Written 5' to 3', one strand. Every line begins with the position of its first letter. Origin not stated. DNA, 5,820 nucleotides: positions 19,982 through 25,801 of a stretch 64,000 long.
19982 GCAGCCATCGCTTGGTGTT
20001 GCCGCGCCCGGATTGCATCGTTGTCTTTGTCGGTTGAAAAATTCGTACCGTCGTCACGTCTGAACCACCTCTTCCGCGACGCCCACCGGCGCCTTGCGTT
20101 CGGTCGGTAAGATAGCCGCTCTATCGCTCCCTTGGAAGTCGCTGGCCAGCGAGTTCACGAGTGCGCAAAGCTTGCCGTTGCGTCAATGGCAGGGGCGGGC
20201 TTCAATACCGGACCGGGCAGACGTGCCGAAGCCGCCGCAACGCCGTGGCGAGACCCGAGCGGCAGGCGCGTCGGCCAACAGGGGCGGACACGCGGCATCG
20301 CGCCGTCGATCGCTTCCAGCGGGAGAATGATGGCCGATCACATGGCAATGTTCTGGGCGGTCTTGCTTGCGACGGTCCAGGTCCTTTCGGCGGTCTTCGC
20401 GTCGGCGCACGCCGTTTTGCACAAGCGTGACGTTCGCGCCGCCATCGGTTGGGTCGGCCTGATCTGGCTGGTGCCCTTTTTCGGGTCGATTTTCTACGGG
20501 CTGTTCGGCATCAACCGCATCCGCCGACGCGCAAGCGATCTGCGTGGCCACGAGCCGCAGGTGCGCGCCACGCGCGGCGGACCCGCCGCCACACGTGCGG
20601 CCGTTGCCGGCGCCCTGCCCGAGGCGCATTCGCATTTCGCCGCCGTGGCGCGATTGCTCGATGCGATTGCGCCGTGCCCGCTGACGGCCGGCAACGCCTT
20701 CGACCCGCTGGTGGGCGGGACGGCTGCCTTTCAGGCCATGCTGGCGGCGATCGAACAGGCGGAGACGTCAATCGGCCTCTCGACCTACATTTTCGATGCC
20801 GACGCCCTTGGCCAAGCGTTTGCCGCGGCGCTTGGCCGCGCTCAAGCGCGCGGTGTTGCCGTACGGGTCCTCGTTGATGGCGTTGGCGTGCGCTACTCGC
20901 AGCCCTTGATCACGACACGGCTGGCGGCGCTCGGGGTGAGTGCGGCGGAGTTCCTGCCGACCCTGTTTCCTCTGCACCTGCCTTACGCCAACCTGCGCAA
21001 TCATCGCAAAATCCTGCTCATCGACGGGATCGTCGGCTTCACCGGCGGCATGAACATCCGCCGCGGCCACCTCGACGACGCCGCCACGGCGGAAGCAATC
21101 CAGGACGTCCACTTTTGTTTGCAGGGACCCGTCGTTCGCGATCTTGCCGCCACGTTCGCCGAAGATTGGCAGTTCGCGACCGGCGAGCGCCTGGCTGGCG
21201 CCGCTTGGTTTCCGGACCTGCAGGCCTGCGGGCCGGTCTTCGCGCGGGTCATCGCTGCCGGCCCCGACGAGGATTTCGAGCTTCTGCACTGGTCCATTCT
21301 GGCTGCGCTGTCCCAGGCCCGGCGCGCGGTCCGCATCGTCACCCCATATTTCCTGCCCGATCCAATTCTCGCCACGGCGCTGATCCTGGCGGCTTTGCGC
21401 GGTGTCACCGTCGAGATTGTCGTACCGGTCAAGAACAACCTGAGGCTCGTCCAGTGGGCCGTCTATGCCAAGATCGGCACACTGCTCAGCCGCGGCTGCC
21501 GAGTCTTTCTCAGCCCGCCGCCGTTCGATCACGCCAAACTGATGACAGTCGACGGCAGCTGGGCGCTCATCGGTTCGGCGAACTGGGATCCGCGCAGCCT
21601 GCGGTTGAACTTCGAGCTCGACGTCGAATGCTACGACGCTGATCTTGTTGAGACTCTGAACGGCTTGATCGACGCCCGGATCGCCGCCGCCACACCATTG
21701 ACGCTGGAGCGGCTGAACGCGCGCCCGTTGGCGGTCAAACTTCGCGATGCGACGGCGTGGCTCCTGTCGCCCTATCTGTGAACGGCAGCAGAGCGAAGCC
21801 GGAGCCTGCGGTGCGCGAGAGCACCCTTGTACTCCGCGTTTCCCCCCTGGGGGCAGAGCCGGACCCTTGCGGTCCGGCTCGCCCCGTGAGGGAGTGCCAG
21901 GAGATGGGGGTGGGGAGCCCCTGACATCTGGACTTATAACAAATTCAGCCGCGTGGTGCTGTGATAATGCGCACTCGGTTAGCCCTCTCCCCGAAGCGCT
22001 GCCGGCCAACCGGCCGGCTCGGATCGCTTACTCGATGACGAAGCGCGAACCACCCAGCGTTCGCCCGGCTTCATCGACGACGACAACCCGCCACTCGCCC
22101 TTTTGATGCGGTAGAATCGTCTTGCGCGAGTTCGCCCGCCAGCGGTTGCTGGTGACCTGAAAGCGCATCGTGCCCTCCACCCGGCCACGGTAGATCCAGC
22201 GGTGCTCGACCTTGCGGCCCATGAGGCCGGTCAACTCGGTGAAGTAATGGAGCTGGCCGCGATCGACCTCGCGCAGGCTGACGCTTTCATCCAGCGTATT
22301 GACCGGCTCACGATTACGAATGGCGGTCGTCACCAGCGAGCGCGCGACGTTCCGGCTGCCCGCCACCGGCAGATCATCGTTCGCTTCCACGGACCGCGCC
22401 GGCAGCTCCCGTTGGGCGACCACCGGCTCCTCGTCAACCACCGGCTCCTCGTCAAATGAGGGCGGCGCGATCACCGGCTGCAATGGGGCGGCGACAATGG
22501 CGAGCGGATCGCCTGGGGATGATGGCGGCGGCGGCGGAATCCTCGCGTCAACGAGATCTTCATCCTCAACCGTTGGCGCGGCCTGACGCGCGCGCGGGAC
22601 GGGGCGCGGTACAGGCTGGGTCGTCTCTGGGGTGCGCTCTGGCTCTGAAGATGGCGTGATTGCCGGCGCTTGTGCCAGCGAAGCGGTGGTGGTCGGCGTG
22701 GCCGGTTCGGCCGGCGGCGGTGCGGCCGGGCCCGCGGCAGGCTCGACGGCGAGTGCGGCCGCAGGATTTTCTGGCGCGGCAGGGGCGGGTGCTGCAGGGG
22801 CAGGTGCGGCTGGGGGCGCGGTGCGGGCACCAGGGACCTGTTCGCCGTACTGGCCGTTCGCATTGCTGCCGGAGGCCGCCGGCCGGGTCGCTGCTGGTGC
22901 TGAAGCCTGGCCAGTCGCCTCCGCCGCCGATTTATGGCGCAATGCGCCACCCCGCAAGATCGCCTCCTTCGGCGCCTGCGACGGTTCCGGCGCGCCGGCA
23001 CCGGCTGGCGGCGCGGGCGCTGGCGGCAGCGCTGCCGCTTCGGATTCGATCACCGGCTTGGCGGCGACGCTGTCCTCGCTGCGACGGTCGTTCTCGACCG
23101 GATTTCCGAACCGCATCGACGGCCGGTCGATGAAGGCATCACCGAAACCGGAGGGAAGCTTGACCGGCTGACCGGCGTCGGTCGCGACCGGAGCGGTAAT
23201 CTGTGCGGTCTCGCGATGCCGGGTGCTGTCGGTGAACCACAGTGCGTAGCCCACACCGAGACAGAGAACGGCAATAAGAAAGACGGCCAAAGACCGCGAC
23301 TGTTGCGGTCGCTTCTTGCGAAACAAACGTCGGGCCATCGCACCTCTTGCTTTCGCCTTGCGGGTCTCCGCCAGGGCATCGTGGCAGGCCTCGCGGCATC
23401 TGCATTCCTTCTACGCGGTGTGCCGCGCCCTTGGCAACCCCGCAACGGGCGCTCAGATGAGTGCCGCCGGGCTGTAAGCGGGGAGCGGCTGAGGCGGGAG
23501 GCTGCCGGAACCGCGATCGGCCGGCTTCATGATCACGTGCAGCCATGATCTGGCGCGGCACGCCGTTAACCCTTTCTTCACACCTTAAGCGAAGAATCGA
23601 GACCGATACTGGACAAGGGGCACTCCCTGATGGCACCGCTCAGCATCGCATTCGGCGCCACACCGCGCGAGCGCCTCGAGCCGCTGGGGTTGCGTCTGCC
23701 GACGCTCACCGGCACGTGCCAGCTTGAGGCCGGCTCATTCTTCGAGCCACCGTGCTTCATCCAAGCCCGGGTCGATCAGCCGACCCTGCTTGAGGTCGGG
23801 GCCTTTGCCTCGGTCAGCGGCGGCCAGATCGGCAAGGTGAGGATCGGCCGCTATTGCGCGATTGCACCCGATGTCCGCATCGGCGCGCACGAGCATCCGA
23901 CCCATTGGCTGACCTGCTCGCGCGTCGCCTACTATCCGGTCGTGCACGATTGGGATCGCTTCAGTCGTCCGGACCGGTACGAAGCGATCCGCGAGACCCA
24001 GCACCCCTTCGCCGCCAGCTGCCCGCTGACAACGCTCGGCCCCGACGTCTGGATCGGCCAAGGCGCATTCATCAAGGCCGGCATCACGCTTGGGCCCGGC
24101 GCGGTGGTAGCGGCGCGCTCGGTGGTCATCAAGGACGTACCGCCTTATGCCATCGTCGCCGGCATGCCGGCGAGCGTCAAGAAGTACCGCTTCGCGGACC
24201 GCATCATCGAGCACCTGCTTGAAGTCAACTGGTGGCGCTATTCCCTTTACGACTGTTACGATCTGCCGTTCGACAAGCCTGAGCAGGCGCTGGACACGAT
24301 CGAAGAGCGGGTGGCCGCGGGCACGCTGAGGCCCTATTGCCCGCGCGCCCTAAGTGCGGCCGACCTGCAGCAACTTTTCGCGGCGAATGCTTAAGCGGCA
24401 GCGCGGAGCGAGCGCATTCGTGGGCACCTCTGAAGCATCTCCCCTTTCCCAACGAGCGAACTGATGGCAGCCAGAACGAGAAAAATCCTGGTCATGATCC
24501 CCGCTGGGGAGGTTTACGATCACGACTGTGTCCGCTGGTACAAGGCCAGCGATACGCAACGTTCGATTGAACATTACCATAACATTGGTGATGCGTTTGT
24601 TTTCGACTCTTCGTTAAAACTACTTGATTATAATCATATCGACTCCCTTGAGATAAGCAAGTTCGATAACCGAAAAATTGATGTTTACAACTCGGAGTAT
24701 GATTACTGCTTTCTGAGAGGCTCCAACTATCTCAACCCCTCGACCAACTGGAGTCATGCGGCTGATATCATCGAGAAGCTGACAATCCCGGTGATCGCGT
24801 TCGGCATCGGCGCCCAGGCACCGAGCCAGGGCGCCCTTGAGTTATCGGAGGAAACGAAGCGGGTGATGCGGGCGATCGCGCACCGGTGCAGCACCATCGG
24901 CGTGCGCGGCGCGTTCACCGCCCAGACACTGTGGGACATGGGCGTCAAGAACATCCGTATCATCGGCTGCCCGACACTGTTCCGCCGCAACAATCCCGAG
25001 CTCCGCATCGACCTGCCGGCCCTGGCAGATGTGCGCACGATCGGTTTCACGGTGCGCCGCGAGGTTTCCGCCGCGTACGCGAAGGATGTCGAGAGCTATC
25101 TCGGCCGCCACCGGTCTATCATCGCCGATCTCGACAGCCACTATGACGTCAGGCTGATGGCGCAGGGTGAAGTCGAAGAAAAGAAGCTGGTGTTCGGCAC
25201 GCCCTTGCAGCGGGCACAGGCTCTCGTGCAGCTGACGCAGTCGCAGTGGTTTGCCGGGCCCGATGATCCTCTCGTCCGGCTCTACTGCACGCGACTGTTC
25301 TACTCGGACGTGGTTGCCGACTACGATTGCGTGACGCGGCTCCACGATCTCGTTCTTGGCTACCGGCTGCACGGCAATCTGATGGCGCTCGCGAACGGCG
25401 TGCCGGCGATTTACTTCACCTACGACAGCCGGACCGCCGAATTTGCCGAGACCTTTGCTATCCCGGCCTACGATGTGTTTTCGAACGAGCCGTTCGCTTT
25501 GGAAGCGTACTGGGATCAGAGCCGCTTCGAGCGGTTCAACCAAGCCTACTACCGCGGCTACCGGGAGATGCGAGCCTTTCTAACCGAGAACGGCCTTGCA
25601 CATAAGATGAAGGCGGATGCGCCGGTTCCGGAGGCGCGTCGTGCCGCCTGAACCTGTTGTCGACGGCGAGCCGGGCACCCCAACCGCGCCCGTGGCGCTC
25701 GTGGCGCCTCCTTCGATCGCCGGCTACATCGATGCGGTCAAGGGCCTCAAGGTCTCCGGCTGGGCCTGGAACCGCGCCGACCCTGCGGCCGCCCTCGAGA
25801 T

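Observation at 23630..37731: Compact RTX protein + glycosyltransferase + type I secretion cluster with acetyl- and pyruvyl-transferases but no canonical polysaccharide export or priming genes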

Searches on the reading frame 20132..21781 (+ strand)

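Call 7: search_protein_families(library=pfam, proteins=[window:20132-21781:+], max_evalue=0.001)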
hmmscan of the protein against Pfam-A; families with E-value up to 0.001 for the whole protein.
window:20132-21781:+ (549 aa): 3 families
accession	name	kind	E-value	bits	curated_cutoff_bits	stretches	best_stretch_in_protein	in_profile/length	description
PF13091.12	PLDc_2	-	1.9e-42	144.6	27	2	389-510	1-125/132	PLD-like domain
PF00614.28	PLDc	-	2.5e-12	46.7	21.9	1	466-489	5-28/28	Phospholipase D Active site motif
PF13396.11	PLDc_N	-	3.7e-06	27.2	23.3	1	87-126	3-41/42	Phospholipase_D-nuclease N-terminal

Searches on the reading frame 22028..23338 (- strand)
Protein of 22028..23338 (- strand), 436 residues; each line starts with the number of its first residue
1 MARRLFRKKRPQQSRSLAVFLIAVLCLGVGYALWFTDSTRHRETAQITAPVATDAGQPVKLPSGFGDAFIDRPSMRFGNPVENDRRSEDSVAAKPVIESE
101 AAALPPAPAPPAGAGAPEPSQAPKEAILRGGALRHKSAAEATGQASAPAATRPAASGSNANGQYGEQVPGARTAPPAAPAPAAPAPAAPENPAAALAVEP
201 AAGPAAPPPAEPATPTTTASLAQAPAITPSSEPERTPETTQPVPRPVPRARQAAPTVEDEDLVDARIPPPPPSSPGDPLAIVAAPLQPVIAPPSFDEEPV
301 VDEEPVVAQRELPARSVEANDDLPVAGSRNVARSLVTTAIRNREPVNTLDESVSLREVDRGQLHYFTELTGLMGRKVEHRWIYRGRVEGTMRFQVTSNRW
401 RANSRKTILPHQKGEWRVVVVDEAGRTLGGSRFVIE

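Call 7: search_protein_families(library=pfam, proteins=[window:22028-23338:-], max_evalue=0.001)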
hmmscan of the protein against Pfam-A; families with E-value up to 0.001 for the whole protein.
window:22028-23338:- (436 aa): 1 family
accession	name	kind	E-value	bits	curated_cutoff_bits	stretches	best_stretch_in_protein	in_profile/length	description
PF11141.13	DUF2914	-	1.4e-16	60.4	23.6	1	376-435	3-62/62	Protein of unknown function (DUF2914)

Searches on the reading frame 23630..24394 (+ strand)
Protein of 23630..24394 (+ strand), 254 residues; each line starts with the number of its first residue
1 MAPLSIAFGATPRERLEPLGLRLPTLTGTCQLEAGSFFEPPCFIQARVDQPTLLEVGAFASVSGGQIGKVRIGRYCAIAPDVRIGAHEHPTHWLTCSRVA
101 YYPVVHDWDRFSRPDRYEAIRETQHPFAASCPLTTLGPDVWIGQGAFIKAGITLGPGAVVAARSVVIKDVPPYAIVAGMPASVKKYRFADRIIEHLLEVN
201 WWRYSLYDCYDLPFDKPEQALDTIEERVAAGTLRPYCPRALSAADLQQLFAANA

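Call 4: search_protein_families(library=pfam, proteins=[window:23630-24394:+], max_evalue=0.01)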
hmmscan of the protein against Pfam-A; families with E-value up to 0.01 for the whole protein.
window:23630-24394:+ (254 aa): 1 family
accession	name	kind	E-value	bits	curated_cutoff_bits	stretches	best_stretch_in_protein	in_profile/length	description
PF00132.30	Hexapep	-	5.2e-10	39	27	1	134-167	2-35/36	Bacterial transferase hexapeptide (six repeats)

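Call 10: search_protein_families(library=ncbifam, proteins=[window:23630-24394:+], max_evalue=0.01)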
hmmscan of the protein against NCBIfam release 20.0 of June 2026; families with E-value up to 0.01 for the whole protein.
window:23630-24394:+ (254 aa): 35 families (the best 25 are shown)
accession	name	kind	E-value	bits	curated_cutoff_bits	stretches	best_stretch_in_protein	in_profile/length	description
TIGR03308.1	phn_thr-fam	hypoth_equivalog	2.7e-33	115.5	201.65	1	64-205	48-180/204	phosphonate metabolim protein, transferase hexapeptide repeat family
NF000311.1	Vat_ABCDEFH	equivalog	4.8e-25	88.3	300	1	69-205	57-182/201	Vat family streptogramin A O-acetyltransferase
NF033468.1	stregram_VatI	exception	1.7e-23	83.5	415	1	69-204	59-183/208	streptogramin A O-acetyltransferase Vat(I)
NF000490.1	chloram_CatB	equivalog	6.6e-23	81.1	350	1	67-206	54-183/210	type B chloramphenicol O-acetyltransferase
NF000084.1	amicyc_ac_ApmA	equivalog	7e-22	78.4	550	1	121-207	164-252/274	aminocyclitol acetyltransferase ApmA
NF000111.1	stregram_VatD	exception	4.2e-20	72.4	400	1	69-206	60-186/209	streptogramin A O-acetyltransferase Vat(D)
NF000147.1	stregram_VatF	exception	2e-19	69.9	400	1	69-206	66-193/221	streptogramin A O-acetyltransferase Vat(F)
NF000504.1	stregram_VatH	exception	6.7e-19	68.6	475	1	69-204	64-188/216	streptogramin A O-acetyltransferase Vat(H)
NF000097.1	stregram_VatC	exception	8.8e-18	65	425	1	70-204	66-189/212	streptogramin A O-acetyltransferase Vat(C)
NF000101.1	stregram_VatA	exception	1.2e-17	64.3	450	1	69-205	65-190/219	streptogramin A O-acetyltransferase Vat(A)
NF000020.1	stregram_VatE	exception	2.9e-14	53.2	450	1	69-203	61-185/214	streptogramin A O-acetyltransferase Vat(E)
NF007499.0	PRK10092.1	equivalog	2.3e-12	47.1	314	1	134-185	130-181/183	maltose O-acetyltransferase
TIGR03570.1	NeuD_NnaD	subfamily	3.9e-12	46.2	160.8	1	135-181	155-201/202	NeuD/PglB/VioB family sugar acetyltransferase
NF007076.0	PRK09527.1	equivalog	4.6e-12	45.8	347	1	130-184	129-182/203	galactoside O-acetyltransferase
TIGR03532.1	DapD_Ac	equivalog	7.5e-12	45.4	231.75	1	134-185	161-212/231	2,3,4,5-tetrahydropyridine-2,6-dicarboxylate N-acetyltransferase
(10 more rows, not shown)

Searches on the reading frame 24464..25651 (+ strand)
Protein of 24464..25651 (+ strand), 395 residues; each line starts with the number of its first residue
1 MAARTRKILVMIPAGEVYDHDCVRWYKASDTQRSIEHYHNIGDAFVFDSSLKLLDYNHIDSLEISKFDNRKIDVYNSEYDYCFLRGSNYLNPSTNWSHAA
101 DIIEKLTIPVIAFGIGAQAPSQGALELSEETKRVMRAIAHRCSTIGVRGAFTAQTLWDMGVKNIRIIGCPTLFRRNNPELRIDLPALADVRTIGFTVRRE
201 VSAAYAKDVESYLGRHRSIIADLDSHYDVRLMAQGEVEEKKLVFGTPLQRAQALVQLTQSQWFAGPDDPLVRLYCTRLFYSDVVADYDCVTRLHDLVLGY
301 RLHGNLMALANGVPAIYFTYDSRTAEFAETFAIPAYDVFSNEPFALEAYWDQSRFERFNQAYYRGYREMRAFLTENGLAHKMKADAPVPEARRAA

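Call 4: search_protein_families(library=pfam, proteins=[window:24464-25651:+], max_evalue=0.01)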
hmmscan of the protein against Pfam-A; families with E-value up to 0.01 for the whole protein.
window:24464-25651:+ (395 aa): 2 families
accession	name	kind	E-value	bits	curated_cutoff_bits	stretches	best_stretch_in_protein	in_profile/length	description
PF04230.19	PS_pyruv_trans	-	8.1e-25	88.7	25.3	1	40-322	1-280/280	Polysaccharide pyruvyl transferase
PF10765.14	Phage_P22_NinX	-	0.0091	16.7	22.6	0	88-111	47-70/114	Bacteriophage P22, NinX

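Call 10: search_protein_families(library=ncbifam, proteins=[window:24464-25651:+], max_evalue=0.01)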
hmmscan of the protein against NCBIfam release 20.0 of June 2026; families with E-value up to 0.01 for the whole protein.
window:24464-25651:+ (395 aa): 1 family
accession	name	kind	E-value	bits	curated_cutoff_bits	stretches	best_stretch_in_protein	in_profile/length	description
TIGR03609.1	S_layer_CsaB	equivalog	4.9e-06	26.1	213.1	1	290-337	248-295/301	polysaccharide pyruvyl transferase CsaB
